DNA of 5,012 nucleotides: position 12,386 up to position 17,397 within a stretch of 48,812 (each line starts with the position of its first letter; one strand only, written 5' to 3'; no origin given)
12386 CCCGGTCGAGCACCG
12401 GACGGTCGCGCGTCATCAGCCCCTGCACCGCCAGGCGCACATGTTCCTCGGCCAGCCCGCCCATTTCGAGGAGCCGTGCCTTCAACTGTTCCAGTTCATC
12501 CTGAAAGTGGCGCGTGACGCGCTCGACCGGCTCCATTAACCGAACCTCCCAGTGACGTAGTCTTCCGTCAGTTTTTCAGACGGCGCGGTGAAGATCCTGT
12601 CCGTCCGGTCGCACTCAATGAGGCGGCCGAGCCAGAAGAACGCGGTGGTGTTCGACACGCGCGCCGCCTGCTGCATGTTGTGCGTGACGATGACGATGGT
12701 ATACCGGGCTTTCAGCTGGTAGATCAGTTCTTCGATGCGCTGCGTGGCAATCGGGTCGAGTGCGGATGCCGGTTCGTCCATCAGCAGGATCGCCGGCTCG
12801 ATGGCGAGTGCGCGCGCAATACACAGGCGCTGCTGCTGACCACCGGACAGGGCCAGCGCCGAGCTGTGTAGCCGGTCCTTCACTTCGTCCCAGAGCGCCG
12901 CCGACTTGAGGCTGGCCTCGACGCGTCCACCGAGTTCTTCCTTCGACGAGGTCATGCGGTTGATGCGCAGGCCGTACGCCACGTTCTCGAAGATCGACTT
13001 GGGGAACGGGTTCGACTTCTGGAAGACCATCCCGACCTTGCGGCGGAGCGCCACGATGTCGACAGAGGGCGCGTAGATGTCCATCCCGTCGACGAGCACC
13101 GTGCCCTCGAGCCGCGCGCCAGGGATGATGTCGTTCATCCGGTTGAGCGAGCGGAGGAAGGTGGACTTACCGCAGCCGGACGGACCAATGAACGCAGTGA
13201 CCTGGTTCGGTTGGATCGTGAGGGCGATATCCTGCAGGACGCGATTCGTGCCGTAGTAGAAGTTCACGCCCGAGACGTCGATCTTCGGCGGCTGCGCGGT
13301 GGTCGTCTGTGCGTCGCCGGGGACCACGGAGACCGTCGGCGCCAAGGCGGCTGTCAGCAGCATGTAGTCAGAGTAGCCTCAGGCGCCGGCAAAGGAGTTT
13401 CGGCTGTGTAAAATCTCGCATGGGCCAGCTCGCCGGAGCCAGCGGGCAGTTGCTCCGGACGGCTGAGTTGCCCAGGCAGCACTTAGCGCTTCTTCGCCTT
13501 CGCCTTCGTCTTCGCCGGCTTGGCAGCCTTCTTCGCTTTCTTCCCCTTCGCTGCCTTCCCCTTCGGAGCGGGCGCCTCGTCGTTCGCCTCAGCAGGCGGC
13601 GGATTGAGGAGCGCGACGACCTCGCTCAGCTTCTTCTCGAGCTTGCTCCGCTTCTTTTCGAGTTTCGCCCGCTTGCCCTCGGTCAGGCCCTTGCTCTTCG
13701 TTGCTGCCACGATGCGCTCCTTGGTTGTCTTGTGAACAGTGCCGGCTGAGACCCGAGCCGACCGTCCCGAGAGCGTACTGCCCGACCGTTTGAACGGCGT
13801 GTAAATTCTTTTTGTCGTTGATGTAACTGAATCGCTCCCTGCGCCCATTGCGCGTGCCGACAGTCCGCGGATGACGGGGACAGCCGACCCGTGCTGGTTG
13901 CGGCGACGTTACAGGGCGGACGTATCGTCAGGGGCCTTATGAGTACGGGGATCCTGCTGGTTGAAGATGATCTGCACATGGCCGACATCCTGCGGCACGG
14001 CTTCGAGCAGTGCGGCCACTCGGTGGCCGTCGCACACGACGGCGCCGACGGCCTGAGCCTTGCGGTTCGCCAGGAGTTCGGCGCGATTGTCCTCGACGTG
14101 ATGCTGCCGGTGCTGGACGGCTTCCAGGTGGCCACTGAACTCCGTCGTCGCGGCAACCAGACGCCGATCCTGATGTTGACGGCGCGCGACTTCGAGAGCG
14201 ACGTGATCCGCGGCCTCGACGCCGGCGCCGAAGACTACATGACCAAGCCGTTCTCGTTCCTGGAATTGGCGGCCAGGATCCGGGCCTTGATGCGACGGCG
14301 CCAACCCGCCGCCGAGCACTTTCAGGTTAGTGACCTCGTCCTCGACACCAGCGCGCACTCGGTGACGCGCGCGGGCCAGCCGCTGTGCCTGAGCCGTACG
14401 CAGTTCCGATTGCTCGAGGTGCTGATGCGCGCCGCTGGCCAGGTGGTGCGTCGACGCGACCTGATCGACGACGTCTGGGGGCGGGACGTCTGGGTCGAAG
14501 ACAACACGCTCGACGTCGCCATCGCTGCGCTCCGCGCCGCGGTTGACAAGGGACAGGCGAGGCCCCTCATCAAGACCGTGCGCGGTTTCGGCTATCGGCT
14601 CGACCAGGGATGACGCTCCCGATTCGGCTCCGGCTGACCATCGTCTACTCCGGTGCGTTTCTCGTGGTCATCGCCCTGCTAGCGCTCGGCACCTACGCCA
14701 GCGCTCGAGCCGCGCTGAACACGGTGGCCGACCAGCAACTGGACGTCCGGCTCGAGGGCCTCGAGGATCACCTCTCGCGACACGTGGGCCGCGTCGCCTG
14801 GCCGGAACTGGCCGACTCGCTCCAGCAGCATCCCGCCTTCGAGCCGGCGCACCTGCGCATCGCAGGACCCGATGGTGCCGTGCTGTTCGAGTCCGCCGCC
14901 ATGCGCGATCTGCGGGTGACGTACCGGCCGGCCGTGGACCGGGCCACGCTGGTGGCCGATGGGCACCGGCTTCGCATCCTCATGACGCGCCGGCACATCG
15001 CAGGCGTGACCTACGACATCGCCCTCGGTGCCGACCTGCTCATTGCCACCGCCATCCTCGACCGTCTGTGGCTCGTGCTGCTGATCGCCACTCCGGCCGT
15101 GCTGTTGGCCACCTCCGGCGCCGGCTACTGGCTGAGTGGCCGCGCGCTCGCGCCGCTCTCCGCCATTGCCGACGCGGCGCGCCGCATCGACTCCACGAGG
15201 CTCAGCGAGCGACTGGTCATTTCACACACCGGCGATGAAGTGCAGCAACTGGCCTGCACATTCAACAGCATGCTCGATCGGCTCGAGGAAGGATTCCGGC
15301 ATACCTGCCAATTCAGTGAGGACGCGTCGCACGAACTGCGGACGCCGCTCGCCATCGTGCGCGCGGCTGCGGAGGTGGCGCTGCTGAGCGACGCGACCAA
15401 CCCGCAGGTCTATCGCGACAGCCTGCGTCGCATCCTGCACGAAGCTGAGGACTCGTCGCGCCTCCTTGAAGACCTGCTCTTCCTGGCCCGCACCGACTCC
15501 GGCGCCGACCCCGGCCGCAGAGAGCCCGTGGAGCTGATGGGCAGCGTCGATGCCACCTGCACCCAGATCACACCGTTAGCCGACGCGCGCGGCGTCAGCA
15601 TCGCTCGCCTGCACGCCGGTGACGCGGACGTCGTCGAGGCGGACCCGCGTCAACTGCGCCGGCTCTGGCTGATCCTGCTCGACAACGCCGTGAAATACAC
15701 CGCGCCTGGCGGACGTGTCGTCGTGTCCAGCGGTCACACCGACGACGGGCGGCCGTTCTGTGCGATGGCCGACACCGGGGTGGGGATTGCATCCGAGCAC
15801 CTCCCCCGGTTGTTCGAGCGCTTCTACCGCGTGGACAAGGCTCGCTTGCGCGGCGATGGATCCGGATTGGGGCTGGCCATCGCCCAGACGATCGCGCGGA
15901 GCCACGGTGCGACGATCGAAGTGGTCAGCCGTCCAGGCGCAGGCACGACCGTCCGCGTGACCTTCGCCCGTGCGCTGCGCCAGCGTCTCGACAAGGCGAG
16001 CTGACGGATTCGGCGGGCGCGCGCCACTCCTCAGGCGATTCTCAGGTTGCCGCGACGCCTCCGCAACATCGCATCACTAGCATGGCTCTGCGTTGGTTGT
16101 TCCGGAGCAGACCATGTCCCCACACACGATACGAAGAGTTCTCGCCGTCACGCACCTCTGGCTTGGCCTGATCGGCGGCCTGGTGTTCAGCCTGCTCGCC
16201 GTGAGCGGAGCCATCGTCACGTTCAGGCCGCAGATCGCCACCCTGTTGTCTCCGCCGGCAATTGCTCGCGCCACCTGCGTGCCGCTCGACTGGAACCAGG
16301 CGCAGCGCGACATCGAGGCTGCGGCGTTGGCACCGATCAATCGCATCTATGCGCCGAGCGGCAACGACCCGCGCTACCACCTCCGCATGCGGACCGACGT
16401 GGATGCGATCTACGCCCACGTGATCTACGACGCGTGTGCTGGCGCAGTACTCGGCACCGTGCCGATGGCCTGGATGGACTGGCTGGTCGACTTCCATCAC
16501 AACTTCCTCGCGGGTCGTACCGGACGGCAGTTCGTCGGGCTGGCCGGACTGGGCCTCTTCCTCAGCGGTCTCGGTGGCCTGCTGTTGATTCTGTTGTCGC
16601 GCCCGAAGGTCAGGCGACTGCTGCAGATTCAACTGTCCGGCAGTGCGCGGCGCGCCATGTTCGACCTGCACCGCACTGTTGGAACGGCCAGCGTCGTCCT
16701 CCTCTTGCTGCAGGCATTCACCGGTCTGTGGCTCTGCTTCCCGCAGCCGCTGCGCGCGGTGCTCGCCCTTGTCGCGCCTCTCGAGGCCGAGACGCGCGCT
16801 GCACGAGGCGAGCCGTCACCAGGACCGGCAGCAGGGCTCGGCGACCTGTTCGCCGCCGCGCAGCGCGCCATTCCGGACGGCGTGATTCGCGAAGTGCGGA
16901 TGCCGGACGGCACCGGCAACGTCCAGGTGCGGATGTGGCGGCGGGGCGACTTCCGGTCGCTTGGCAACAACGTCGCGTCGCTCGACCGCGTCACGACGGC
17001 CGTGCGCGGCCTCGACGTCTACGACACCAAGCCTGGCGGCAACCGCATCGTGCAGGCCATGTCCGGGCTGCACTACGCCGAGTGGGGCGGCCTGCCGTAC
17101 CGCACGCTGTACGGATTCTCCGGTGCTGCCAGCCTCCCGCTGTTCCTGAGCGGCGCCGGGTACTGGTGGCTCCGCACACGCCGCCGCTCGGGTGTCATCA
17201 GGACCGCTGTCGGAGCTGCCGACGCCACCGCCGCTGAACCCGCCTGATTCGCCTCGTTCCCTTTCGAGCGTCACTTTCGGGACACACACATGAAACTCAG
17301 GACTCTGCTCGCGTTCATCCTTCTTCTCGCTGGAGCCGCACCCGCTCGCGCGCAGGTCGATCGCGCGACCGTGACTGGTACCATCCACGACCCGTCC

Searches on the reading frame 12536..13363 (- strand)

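Call 35: search_protein_families(library=pfam, proteins=[window:12536-13363:-], max_evalue=0.0001)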
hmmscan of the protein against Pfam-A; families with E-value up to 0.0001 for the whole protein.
window:12536-13363:- (275 aa): 3 families
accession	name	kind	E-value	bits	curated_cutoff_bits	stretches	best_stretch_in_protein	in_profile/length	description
PF00005.33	ABC_tran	-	1.5e-30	107.1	25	1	43-199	1-136/137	ABC transporter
PF13304.12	AAA_21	-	1.7e-11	45.2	27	1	159-230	225-300/304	AAA domain, putative AbiEii toxin, Type IV TA system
PF02463.25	SMC_N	-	5.5e-09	36.2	40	1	53-238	24-207/220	RecF/RecN/SMC N terminal domain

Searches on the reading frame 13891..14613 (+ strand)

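Call 34: search_protein_families(library=pfam, proteins=[window:13891-14613:+], max_evalue=0.0001)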
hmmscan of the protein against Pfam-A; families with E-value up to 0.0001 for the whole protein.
window:13891-14613:+ (240 aa): 2 families
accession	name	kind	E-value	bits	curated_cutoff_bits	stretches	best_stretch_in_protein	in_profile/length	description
PF00072.30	Response_reg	-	3.9e-26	91.8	30.2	1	21-131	1-111/111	Response regulator receiver domain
PF00486.34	Trans_reg_C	-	1.2e-23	83.3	26.2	1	162-237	1-77/77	Transcriptional regulatory protein, C terminal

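Call 70: search_protein_families(library=ncbifam, proteins=[window:13891-14613:+], max_evalue=0.00001)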
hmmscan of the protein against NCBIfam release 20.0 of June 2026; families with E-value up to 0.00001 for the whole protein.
window:13891-14613:+ (240 aa): 84 families (the best 25 are shown)
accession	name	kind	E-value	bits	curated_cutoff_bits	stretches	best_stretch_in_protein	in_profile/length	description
TIGR01387.1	cztR_silR_copR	subfamily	7.1e-64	215.4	279.2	1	21-237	1-218/218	heavy metal response regulator transcription factor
TIGR02154.1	PhoB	equivalog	1.5e-61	207.6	296.2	1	17-238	1-226/226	phosphate regulon transcriptional regulator PhoB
NF008567.0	PRK11517.1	equivalog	4.8e-61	206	353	1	21-237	3-218/223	response regulator transcription factor HprR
NF040689.1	MtrAB_MtrA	equivalog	2.9e-51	173.9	300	1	21-236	1-217/219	MtrAB system response regulator MtrA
NF053854.1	RespRegPhoBBctds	equivalog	2.1e-50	171.2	270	1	21-237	1-224/225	two-component system response regulator PhoB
NF041733.1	resp_reg_CseB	equivalog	2.7e-49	167.6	350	1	21-238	3-227/228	two-component system response regulator CseB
NF045944.1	ResRegRpaBCyano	equivalog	2.7e-48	164.4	330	1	22-237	1-227/229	response regulator transcription factor RpaB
NF040534.1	resp_reg_YycF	equivalog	2.7e-47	161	340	1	21-238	3-228/231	response regulator YycF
NF007346.1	PRK09836.1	equivalog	4.4e-47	160.8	420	1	21-238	3-222/227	copper/silver response regulator transcription factor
NF007928.2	PRK10643.1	equivalog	4.7e-47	160.4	330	1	21-237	3-216/216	two-component system response regulator PmrA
NF008296.0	PRK11083.1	equivalog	5.4e-47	160.1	273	1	19-238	4-226/228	two-component system response regulator CreB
NF041734.1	resp_reg_RppA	equivalog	4e-46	157.2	250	1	21-238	3-228/229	two-component system response regulator RppA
NF007546.0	PRK10161.1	equivalog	5e-45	153.8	471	1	17-237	1-225/229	phosphate response regulator transcription factor PhoB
NF007005.1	PRK09468.1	equivalog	2.7e-43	148.1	331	1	20-235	5-229/237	osmolarity response regulator transcription factor OmpR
NF007663.1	PRK10336.1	equivalog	1.5e-42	145.9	345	1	21-238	3-217/219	quorum sensing response regulator transcription factor QseB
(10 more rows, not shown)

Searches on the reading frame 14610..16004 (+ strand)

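Call 34: search_protein_families(library=pfam, proteins=[window:14610-16004:+], max_evalue=0.0001)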
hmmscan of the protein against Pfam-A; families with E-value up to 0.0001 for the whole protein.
window:14610-16004:+ (464 aa): 4 families
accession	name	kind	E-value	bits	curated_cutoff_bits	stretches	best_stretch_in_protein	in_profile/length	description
PF02518.31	HATPase_c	-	4.3e-24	85.5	26.4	1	345-453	2-108/111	Histidine kinase-, DNA gyrase B-, and HSP90-like ATPase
PF00512.31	HisKA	-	9.9e-14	51.6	26.9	1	234-298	4-66/66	His Kinase A (phospho-acceptor) domain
PF00672.30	HAMP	-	7.4e-13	49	25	1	174-227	1-53/53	HAMP domain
PF08521.16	2CSK_N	-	8.8e-05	23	23.2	0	18-131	2-115/140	Two-component sensor kinase N-terminal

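Call 70: search_protein_families(library=ncbifam, proteins=[window:14610-16004:+], max_evalue=0.00001)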
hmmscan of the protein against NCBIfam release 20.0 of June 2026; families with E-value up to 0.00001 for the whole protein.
window:14610-16004:+ (464 aa): 74 families (the best 25 are shown)
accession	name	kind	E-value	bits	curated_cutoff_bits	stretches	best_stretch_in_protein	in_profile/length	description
TIGR01386.1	cztS_silS_copS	subfamily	1e-77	262.1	292.55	1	5-452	4-456/457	heavy metal sensor histidine kinase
NF041735.1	hist_kin_RppB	equivalog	1.3e-52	179.1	400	1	228-451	212-436/438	two-component system sensor histidine kinase RppB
NF046044.1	PnpS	equivalog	1.8e-48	165.5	400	1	235-452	173-389/390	two-component system histidine kinase PnpS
NF045903.1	CuHisKinLciSLeg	equivalog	4.6e-48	164.4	700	1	153-451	64-355/357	copper-responsive two-component system sensor histidine kinase LciS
NF040691.1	MtrAB_MtrB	equivalog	5.4e-47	160.9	450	1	150-460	183-498/507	MtrAB system histidine kinase MtrB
NF007345.0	PRK09835.1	subfamily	6.3e-47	160.2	423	1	180-442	210-469/482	Cu(+)/Ag(+) sensor histidine kinase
TIGR02966.1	phoR_proteo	equivalog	2.8e-46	158.1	334.2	1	234-452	116-333/333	phosphate regulon sensor histidine kinase PhoR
NF033092.0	HK_WalK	equivalog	3.4e-44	151.4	725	1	234-452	374-592/594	cell wall metabolism sensor histidine kinase WalK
NF012163.2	BaeS_SmeS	equivalog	3.5e-44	151.5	500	1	157-452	167-456/457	sensor histidine kinase efflux regulator BaeS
NF007837.0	PRK10549.1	equivalog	5.7e-40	137.4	603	1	158-454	168-458/466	envelope stress sensor histidine kinase BaeS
NF007664.1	PRK10337.1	equivalog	1.5e-37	129.4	475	1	146-451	149-441/442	quorum sensing histidine kinase QseC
NF008312.0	PRK11100.1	equivalog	1.4e-35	123.1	356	1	152-454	183-474/477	two-component system sensor histidine kinase CreC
NF052314.1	T9SS_HK_PorY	subfamily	1.8e-34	119.5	350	1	10-437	7-404/418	PorY family sensor histidine kinase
NF045900.1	HisKinCpxALeg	equivalog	3.4e-30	105.2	800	1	171-452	168-449/451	two-component system sensor histidine kinase CpxA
NF008235.0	PRK11006.1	equivalog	4.2e-30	104.9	390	1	227-455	201-424/431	phosphate regulon sensor histidine kinase PhoR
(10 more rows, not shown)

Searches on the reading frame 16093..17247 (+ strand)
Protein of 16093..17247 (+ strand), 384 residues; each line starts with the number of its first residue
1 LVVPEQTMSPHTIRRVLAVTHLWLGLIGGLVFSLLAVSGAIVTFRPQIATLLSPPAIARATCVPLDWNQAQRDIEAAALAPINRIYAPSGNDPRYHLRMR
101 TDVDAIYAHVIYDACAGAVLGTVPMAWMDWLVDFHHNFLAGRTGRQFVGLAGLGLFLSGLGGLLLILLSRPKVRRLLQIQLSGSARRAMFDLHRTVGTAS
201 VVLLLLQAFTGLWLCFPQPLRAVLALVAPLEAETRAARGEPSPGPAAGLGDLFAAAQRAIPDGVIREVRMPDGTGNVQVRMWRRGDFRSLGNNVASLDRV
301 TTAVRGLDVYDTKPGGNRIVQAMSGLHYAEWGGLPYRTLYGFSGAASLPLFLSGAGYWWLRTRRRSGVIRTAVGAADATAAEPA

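Call 34: search_protein_families(library=pfam, proteins=[window:16093-17247:+], max_evalue=0.0001)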
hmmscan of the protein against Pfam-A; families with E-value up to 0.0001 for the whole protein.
window:16093-17247:+ (384 aa): 1 family
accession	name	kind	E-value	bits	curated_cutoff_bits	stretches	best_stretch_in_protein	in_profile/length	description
PF03929.21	PepSY_TM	-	1.6e-44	153.4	28.8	1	20-361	3-295/295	PepSY-associated TM region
